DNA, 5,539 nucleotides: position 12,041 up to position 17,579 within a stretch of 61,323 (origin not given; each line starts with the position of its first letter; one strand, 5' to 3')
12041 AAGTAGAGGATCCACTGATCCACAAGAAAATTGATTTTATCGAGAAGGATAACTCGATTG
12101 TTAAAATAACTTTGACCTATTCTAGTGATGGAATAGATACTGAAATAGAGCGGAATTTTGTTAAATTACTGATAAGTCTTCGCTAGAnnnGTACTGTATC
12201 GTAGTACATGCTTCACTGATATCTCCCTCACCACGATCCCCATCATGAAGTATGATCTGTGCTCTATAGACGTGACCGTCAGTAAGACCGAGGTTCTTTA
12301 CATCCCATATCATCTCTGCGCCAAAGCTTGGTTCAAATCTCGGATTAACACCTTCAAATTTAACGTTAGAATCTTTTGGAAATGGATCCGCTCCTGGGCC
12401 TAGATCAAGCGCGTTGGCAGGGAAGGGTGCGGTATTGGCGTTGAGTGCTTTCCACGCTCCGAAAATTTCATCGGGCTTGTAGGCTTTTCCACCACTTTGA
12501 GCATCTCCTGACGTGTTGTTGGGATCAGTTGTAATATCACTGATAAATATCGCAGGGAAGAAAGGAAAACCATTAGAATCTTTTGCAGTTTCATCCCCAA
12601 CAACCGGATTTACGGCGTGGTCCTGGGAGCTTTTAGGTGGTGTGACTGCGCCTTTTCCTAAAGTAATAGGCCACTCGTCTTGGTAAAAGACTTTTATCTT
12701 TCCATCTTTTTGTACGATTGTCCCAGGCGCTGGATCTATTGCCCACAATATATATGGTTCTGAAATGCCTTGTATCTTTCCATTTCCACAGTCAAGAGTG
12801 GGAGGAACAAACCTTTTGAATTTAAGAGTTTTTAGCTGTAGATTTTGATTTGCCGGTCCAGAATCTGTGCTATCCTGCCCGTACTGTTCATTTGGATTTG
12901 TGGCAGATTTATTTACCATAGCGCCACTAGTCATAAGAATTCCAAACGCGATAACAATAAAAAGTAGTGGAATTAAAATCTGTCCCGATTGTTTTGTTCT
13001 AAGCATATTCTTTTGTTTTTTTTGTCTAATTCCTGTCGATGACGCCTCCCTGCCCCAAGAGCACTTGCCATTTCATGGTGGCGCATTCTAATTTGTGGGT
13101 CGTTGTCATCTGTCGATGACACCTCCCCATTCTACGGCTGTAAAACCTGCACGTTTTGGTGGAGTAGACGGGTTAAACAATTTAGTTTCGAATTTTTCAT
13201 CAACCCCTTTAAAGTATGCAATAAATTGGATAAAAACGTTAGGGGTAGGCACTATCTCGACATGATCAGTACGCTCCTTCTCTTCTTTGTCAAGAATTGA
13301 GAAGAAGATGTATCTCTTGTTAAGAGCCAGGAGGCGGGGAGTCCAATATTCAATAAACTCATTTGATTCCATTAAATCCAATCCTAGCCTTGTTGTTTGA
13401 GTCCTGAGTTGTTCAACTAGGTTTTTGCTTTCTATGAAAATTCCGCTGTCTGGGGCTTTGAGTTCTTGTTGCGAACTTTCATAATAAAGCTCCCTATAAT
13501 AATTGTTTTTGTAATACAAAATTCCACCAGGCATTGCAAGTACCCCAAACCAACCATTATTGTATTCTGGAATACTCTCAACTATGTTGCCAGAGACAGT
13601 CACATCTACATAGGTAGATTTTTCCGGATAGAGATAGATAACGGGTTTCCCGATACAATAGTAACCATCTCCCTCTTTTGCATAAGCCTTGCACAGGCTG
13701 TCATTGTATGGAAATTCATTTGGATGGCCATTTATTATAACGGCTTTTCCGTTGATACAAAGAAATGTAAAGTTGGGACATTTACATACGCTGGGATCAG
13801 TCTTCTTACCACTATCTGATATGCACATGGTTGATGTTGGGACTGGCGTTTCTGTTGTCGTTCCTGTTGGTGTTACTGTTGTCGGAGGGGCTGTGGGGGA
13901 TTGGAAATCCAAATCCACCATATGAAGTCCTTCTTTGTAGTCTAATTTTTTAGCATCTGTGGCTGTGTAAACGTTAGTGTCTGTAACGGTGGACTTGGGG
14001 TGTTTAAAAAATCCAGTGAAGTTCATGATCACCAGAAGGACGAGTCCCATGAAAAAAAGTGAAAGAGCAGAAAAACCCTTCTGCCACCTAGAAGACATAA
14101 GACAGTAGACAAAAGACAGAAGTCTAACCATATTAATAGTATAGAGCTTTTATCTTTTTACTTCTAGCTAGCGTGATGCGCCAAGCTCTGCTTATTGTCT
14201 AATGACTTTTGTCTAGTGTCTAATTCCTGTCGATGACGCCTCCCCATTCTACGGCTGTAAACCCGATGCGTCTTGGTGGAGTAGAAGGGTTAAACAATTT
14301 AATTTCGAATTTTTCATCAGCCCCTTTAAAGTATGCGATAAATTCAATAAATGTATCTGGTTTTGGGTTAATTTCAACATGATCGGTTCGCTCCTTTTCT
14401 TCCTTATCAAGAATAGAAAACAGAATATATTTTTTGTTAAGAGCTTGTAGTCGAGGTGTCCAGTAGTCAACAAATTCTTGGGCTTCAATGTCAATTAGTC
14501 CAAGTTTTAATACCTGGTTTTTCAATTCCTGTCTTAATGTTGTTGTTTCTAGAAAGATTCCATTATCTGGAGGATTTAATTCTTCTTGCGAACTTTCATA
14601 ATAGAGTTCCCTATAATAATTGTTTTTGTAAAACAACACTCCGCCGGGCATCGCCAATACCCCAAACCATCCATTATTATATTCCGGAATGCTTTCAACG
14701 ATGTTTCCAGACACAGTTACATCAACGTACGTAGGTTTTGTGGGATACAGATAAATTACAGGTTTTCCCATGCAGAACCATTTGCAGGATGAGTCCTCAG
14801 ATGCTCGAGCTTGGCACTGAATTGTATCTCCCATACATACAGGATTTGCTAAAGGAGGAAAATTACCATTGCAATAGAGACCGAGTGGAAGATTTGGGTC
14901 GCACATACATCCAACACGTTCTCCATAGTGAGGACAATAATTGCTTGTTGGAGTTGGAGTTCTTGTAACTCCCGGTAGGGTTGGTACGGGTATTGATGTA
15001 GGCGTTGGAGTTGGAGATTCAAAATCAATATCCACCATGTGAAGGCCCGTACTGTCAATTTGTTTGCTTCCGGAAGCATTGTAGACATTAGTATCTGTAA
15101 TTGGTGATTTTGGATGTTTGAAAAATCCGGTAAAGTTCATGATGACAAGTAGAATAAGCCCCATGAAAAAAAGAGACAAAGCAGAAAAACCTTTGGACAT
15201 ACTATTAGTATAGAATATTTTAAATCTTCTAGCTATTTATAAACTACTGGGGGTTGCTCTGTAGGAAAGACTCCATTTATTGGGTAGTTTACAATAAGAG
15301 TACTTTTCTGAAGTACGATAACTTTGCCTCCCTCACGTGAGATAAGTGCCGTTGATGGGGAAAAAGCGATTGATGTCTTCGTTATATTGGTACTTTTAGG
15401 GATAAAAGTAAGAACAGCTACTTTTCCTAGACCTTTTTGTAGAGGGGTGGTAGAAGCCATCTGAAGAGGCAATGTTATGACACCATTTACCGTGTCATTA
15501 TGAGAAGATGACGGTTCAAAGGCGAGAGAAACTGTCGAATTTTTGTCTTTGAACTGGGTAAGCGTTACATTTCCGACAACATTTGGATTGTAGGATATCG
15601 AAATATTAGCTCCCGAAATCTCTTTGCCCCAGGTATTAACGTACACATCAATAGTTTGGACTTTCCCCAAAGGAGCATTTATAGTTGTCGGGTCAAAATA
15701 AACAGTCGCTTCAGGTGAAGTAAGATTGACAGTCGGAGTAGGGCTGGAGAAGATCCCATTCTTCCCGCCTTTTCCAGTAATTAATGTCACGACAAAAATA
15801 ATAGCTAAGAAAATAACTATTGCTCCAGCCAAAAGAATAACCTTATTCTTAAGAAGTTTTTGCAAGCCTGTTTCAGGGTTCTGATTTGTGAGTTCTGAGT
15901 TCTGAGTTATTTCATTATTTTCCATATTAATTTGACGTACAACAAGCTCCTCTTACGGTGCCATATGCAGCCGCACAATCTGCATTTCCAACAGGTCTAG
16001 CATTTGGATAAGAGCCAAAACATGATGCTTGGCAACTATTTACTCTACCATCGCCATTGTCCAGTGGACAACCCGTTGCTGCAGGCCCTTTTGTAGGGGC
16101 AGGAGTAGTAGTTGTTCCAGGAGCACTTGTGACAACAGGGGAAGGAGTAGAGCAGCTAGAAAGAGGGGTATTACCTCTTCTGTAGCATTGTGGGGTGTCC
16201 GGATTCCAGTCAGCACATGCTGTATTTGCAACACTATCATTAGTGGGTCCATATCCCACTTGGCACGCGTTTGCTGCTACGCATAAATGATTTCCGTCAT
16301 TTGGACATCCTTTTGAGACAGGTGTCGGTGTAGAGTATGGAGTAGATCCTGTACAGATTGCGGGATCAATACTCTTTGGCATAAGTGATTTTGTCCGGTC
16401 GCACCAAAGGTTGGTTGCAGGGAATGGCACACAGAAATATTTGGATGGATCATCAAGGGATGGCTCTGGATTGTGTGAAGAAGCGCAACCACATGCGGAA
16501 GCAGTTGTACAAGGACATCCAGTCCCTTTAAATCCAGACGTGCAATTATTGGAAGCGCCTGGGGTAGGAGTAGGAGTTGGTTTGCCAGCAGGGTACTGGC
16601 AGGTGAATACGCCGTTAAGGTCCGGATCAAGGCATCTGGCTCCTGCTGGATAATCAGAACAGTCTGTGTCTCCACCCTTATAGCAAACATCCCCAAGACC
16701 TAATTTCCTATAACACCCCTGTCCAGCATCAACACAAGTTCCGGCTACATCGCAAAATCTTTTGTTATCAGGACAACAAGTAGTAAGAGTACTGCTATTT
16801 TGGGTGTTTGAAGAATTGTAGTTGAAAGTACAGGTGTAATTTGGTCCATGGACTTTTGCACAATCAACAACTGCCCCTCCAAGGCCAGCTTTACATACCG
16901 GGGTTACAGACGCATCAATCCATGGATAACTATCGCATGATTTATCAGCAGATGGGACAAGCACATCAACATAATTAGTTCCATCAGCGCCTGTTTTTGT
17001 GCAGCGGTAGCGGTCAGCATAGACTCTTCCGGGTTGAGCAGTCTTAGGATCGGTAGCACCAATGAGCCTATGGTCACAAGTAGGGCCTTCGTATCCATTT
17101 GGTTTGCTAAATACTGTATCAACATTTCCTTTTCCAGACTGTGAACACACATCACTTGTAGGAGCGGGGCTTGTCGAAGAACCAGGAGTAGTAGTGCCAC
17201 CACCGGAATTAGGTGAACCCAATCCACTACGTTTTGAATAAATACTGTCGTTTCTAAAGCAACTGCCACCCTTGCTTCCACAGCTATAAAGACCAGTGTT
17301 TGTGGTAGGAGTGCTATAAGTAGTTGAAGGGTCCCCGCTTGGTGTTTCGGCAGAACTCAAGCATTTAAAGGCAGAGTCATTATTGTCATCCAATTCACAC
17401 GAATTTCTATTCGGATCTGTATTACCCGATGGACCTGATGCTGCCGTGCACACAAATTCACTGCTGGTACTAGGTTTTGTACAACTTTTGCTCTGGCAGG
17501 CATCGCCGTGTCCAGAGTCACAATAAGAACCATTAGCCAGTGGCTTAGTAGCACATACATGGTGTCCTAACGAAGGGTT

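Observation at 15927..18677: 917-aa bacterial protein with 82 cysteines built from a tandem 4-Cys module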

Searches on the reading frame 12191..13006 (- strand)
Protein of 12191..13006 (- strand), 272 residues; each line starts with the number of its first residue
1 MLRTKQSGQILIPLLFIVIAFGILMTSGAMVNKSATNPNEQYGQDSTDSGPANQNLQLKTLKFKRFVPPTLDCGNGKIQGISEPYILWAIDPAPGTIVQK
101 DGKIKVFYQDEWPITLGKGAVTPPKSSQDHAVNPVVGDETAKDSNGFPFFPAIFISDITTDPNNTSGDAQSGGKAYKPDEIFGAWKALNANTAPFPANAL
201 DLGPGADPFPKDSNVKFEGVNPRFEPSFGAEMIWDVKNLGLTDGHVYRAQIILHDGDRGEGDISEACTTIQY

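Call 6: search_protein_families(library=pfam, proteins=[window:12191-13006:-], max_evalue=0.01)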
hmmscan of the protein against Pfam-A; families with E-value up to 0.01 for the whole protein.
window:12191-13006:- (272 aa): 0 families

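Call 45: search_protein_families(library=ncbifam, proteins=[window:12191-13006:-], max_evalue=1)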
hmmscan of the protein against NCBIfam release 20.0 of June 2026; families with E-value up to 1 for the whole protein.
window:12191-13006:- (272 aa): 0 families

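Call 101: search_solved_structures(query=window:12191-13006:-, max_evalue=1)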
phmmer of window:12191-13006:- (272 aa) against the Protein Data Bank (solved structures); distinct sequences matched with E-value up to 1: 6.
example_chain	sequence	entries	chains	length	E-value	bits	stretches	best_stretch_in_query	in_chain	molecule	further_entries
3j04_C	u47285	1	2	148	0.17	14.5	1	49-86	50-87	Myosin light polypeptide 6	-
1br1_B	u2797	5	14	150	0.18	14.5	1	49-86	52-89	MYOSIN | SMOOTH MUSCLE MYOSIN ESSENTIAL LIGHT CHAIN | Myosin light polypeptide 6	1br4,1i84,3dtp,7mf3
3jax_C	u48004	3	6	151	0.18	14.5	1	49-86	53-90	smooth muscle myosin essential light chain | Isoform 1 of Myosin light polypeptide 6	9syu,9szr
5h53_C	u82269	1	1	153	0.54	12.9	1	29-86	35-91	Myosin light chain 1/3, skeletal muscle isoform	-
8syf_E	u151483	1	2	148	0.87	12.2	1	49-86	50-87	Myosin light polypeptide 6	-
6xe9_B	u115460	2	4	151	0.91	12.2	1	49-86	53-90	Myosin light chain smooth muscle isoform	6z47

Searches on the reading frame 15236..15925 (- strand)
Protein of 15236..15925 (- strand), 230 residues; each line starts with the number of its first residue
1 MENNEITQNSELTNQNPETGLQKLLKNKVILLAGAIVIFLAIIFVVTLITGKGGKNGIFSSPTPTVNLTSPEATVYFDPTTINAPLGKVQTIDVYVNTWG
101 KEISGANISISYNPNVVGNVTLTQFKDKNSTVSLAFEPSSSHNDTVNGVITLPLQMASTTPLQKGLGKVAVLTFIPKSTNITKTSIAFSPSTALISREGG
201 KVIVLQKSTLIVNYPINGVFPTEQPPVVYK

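Call 6: search_protein_families(library=pfam, proteins=[window:15236-15925:-], max_evalue=0.01)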
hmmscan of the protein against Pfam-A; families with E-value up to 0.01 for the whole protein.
window:15236-15925:- (230 aa): 1 family
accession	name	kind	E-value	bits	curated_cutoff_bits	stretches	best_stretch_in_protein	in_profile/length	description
PF00963.24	Cohesin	-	0.0016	19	24.1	1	82-190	8-116/139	Cohesin domain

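Call 45: search_protein_families(library=ncbifam, proteins=[window:15236-15925:-], max_evalue=1)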
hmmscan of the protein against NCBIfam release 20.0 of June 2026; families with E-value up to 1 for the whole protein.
window:15236-15925:- (230 aa): 1 family
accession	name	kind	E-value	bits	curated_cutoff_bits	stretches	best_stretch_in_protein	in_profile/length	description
NF007345.0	PRK09835.1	subfamily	0.12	10.9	423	1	25-86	183-241/482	Cu(+)/Ag(+) sensor histidine kinase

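Call 102: search_solved_structures(query=window:15236-15925:-, max_evalue=1)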
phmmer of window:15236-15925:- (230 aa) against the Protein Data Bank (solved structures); distinct sequences matched with E-value up to 1: 0.

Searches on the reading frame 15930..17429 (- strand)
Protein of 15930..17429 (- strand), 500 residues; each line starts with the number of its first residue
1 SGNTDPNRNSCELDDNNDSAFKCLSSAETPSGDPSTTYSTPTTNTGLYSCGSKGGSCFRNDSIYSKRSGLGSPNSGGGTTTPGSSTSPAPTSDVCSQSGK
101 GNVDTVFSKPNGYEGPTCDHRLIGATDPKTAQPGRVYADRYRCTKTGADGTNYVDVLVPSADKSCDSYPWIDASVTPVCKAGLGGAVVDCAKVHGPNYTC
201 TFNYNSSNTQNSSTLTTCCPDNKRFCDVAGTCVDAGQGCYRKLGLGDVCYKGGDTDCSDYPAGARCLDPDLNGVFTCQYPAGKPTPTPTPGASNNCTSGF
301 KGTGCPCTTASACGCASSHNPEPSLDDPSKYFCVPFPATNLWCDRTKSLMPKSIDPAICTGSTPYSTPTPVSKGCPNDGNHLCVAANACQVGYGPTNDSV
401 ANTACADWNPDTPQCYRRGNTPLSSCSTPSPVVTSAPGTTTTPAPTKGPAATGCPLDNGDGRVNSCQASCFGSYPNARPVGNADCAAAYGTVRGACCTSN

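Call 84: find_homologous_proteins(query=A9, max_evalue=0.001)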
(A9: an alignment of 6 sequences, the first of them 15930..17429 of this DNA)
Query A9 (6 sequences) (500 aa, profile of the alignment): 14 proteins with E <= 0.001 among 8000 candidates.
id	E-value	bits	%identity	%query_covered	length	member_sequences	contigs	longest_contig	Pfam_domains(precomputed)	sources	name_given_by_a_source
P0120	6.1e-214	730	67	96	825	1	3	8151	-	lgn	-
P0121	8.7e-211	719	66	96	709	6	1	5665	-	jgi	jgi:hypothetical protein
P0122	1.0e-195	670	80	90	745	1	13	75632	-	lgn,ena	-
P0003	6.6e-190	650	52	99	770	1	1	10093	-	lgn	-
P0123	1.5e-185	636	75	90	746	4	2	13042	-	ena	-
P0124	2.8e-180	619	46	89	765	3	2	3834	-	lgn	-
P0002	7.4e-164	565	58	99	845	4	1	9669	-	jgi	-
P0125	4.1e-157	542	46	89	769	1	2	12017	-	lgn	-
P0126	2.8e-146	507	55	99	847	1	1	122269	-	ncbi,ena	-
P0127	7.1e-107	377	39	89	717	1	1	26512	-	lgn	-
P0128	1.6e-102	362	44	91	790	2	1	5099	-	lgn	-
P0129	2.8e-44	170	34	30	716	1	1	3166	-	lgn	-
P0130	5.6e-27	113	30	29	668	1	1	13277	-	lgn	-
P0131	4.3e-18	84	49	12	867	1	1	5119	-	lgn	-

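Call 89: search_solved_structures(query=A9, max_evalue=10, show_alignments=2)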
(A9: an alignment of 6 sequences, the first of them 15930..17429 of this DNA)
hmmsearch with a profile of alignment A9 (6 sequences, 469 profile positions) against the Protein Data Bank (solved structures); distinct sequences matched with E-value up to 10: 1.
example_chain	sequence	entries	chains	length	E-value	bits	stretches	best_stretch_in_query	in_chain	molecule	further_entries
3juy_B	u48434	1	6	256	0.67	12.4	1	3-77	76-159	3B3 single chain variant HIV-1 antibody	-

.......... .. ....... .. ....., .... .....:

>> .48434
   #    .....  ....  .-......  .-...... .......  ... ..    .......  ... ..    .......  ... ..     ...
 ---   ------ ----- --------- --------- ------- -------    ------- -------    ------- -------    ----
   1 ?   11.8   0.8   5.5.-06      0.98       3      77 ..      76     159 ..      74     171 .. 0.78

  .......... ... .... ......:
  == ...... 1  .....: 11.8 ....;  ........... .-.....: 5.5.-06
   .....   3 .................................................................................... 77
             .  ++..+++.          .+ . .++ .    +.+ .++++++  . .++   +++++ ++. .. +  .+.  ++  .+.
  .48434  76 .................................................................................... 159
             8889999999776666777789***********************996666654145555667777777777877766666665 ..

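Call 97: find_encoding_contigs(protein=P0126, flank=8000, max_places=1)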
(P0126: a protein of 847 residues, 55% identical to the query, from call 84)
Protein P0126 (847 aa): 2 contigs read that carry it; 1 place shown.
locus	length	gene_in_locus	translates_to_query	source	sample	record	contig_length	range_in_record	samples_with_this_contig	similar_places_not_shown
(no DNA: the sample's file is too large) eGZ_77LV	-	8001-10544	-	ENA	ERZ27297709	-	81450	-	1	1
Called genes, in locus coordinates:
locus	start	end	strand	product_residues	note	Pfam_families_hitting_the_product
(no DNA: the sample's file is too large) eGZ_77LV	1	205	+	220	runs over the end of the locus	PF01996:F420_ligase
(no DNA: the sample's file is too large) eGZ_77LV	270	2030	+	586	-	-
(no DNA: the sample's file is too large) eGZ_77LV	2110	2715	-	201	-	PF21176:RecR_HhH, PF01751:Toprim, PF13662:Toprim_4, PF21175:RecR_C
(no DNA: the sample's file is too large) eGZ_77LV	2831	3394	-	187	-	PF01765:RRF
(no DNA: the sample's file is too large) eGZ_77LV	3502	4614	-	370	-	PF02163:Peptidase_M50, PF13180:PDZ_2, PF00595:PDZ, PF17820:PDZ_6 (weak)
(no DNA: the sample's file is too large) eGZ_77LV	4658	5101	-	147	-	-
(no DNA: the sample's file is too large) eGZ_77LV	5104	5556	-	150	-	PF25025:EF-Ts_N (weak), PF00889:EF_TS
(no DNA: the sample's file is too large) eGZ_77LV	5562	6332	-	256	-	PF00318:Ribosomal_S2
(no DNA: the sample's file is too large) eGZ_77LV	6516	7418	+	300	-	PF00092:VWA, PF13519:VWA_2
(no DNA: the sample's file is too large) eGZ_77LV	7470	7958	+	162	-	-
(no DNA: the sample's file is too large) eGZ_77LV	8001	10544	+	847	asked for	-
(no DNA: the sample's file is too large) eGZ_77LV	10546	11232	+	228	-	-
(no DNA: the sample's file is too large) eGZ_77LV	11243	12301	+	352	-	-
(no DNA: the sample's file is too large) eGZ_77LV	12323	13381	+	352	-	-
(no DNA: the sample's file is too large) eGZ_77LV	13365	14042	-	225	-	-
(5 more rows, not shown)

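Call 98: find_encoding_contigs(protein=P0130, flank=8000, max_places=1)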
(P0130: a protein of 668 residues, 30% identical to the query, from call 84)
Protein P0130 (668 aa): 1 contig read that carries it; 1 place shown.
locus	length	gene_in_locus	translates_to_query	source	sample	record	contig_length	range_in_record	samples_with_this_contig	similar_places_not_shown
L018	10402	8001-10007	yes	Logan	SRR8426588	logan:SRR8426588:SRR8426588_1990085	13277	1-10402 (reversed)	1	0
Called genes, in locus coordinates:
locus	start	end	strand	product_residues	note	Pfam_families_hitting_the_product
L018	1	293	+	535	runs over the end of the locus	-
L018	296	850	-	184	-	-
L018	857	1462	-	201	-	PF21176:RecR_HhH, PF02132:RecR_ZnF (weak), PF01751:Toprim, PF13662:Toprim_4, PF21175:RecR_C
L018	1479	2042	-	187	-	PF01765:RRF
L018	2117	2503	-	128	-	-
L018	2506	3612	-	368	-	PF02163:Peptidase_M50, PF04495:GRASP55_65 (weak), PF13180:PDZ_2, PF00595:PDZ (weak), PF17820:PDZ_6 (weak)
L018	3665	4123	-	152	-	-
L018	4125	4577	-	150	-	PF00889:EF_TS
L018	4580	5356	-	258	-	PF00318:Ribosomal_S2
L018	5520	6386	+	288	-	-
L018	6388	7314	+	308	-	PF00092:VWA, PF13519:VWA_2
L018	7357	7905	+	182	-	-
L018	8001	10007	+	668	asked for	-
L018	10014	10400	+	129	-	?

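Call 99: find_encoding_contigs(protein=P0127, flank=8000, max_places=1)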
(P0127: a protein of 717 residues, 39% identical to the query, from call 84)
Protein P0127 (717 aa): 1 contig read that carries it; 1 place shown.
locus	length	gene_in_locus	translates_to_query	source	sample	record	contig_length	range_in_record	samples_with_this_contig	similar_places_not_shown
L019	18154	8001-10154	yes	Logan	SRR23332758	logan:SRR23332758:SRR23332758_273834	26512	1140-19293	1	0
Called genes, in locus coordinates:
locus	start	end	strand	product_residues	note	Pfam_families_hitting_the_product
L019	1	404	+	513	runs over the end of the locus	?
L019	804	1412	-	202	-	PF21176:RecR_HhH, PF01751:Toprim, PF13662:Toprim_4, PF21175:RecR_C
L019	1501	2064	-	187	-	PF01765:RRF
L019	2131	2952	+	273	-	-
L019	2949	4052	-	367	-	PF02163:Peptidase_M50, PF00595:PDZ, PF13180:PDZ_2, PF17820:PDZ_6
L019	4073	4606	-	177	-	-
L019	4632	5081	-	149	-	PF00889:EF_TS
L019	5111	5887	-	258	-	PF00318:Ribosomal_S2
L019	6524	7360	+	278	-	PF00092:VWA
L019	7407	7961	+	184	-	-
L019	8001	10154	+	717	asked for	-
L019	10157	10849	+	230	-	-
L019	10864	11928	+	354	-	-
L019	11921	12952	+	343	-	-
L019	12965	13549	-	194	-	-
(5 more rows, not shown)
